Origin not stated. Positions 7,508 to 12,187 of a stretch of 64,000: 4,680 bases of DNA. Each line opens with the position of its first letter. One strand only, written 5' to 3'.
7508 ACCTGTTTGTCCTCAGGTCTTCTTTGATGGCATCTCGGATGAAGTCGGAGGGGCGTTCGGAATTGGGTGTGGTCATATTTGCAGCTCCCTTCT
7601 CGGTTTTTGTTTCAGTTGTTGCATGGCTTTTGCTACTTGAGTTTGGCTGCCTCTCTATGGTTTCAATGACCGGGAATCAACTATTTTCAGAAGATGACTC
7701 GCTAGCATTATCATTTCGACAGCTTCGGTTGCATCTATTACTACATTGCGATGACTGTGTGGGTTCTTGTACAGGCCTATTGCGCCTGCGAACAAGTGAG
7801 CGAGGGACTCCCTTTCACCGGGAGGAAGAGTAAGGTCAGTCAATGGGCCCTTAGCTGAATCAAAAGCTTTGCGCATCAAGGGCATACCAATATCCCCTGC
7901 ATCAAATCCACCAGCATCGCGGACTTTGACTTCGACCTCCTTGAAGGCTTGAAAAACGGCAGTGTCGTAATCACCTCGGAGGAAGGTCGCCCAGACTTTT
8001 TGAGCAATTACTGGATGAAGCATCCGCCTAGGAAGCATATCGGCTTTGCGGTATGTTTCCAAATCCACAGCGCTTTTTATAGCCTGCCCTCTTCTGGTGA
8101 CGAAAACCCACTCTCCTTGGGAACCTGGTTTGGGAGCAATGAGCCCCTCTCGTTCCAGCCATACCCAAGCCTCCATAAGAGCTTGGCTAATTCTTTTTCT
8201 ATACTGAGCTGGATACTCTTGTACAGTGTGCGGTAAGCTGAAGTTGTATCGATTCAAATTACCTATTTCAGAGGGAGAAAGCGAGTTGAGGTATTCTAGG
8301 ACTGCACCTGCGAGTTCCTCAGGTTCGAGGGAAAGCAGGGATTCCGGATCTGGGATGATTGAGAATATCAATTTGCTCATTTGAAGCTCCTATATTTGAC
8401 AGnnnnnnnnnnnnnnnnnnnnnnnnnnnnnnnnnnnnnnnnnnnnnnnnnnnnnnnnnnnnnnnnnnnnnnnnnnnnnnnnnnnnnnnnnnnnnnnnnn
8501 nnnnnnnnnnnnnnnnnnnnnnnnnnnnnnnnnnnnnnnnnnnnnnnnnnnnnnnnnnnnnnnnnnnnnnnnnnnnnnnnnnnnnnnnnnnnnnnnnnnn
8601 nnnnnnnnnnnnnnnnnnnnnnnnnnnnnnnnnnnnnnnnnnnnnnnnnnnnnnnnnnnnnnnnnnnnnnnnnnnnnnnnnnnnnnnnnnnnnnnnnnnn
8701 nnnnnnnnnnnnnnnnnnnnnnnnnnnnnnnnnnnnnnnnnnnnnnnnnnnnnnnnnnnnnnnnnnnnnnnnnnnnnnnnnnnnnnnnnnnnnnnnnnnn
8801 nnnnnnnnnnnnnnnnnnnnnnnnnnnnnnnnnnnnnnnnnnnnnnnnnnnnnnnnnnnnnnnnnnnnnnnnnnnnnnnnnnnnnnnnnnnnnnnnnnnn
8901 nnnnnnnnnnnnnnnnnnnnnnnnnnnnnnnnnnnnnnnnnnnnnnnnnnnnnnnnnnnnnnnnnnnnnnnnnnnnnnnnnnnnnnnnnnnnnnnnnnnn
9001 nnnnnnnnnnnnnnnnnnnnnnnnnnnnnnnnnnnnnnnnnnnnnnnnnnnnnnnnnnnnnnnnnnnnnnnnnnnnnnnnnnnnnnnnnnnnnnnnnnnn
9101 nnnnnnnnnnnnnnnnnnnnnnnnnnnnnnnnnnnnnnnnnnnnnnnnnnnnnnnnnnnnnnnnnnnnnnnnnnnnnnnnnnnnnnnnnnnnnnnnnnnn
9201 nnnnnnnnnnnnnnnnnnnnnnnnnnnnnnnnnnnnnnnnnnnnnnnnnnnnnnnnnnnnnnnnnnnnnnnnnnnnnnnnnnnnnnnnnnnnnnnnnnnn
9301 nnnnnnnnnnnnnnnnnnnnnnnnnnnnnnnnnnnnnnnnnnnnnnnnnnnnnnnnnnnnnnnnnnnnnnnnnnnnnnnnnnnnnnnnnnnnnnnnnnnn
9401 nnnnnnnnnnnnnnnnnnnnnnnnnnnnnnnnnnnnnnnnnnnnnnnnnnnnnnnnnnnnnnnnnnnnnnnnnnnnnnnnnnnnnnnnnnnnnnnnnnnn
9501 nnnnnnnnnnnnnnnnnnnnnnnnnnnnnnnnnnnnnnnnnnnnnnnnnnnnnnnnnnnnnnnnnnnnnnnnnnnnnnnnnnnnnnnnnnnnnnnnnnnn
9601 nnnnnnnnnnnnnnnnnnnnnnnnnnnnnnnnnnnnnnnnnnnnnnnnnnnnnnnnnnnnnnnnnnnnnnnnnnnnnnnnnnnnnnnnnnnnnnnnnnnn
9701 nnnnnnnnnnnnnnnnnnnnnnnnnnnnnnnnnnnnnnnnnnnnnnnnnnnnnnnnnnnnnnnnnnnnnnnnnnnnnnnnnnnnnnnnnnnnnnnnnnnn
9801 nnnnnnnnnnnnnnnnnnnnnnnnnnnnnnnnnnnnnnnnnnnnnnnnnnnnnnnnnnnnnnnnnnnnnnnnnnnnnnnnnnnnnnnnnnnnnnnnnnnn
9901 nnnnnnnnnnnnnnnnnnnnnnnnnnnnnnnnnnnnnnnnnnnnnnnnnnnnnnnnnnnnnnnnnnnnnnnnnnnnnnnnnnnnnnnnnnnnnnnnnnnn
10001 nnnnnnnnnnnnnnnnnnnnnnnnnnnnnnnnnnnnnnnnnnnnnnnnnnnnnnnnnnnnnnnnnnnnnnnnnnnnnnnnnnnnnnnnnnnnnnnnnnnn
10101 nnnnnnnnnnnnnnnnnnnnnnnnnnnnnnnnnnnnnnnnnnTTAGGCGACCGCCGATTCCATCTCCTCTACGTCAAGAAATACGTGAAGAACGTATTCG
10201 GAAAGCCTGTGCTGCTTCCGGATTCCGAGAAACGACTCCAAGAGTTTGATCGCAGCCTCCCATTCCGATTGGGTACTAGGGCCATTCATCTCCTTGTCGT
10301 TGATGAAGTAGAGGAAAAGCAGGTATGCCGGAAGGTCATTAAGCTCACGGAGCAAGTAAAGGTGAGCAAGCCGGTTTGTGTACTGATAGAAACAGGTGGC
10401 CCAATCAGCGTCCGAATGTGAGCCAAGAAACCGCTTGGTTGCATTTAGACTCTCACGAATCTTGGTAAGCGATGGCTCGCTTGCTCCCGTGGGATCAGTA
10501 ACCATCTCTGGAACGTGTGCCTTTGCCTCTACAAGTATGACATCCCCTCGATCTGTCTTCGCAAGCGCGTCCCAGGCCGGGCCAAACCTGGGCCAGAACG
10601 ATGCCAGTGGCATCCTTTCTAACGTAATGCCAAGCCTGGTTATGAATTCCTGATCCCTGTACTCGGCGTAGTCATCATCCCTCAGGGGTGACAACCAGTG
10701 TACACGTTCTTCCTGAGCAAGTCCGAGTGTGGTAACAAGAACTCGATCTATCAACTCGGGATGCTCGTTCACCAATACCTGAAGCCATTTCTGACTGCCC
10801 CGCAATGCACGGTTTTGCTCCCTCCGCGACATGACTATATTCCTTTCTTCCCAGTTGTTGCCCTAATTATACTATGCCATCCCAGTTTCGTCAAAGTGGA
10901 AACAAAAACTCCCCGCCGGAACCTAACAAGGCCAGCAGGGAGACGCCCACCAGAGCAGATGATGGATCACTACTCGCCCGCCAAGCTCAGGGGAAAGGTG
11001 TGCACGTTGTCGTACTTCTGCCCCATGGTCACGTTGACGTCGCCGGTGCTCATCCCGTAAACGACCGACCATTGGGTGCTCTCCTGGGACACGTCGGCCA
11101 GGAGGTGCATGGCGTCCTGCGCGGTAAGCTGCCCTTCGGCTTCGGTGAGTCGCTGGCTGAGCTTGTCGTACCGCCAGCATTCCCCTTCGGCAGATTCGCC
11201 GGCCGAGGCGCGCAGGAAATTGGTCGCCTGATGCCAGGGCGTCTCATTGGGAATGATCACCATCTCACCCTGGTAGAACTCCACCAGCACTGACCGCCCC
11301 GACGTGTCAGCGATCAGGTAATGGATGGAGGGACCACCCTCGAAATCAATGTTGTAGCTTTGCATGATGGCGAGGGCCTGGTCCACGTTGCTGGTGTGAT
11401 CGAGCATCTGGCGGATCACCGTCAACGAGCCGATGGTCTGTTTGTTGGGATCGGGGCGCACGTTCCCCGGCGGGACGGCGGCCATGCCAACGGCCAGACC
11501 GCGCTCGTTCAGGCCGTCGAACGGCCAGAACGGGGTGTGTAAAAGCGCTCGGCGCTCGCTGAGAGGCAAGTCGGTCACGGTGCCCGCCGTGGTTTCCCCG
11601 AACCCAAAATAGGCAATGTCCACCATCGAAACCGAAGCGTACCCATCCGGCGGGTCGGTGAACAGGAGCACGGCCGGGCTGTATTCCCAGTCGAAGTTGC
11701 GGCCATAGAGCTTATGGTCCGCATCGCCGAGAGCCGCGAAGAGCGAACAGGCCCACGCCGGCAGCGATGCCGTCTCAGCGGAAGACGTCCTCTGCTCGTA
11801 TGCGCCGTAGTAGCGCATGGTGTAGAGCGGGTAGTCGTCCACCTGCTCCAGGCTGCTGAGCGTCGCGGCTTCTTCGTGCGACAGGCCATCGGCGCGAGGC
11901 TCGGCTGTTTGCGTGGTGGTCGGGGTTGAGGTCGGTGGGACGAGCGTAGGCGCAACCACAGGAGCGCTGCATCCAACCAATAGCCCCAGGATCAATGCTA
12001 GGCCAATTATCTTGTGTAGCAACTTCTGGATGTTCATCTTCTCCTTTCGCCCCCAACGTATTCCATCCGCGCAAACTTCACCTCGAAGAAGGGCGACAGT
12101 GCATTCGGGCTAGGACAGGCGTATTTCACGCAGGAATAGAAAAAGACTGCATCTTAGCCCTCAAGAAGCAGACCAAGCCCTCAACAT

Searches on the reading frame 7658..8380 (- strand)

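Call 38: search_protein_families(library=pfam, proteins=[window:7658-8380:-], max_evalue=0.0001)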
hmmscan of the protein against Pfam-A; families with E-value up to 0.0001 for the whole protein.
window:7658-8380:- (241 aa): 1 family
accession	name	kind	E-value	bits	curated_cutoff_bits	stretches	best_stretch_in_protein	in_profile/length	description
PF09509.15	Hypoth_Ymh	-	7.7e-25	87.5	25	1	120-233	2-118/119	Protein of unknown function (Hypoth_ymh)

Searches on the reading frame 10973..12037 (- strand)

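Call 38: search_protein_families(library=pfam, proteins=[window:10973-12037:-], max_evalue=0.0001)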
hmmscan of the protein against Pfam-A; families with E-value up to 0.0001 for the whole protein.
window:10973-12037:- (355 aa): 2 families
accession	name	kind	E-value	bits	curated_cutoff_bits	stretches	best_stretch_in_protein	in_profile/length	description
PF03417.21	AAT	-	2.6e-10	40.8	23.2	1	174-322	47-190/225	Acyl-coenzyme A:6-aminopenicillanic acid acyl-transferase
PF02275.23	CBAH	-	3.2e-09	37.3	20.4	1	103-263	7-166/316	Linear amide C-N hydrolases, choloylglycine hydrolase family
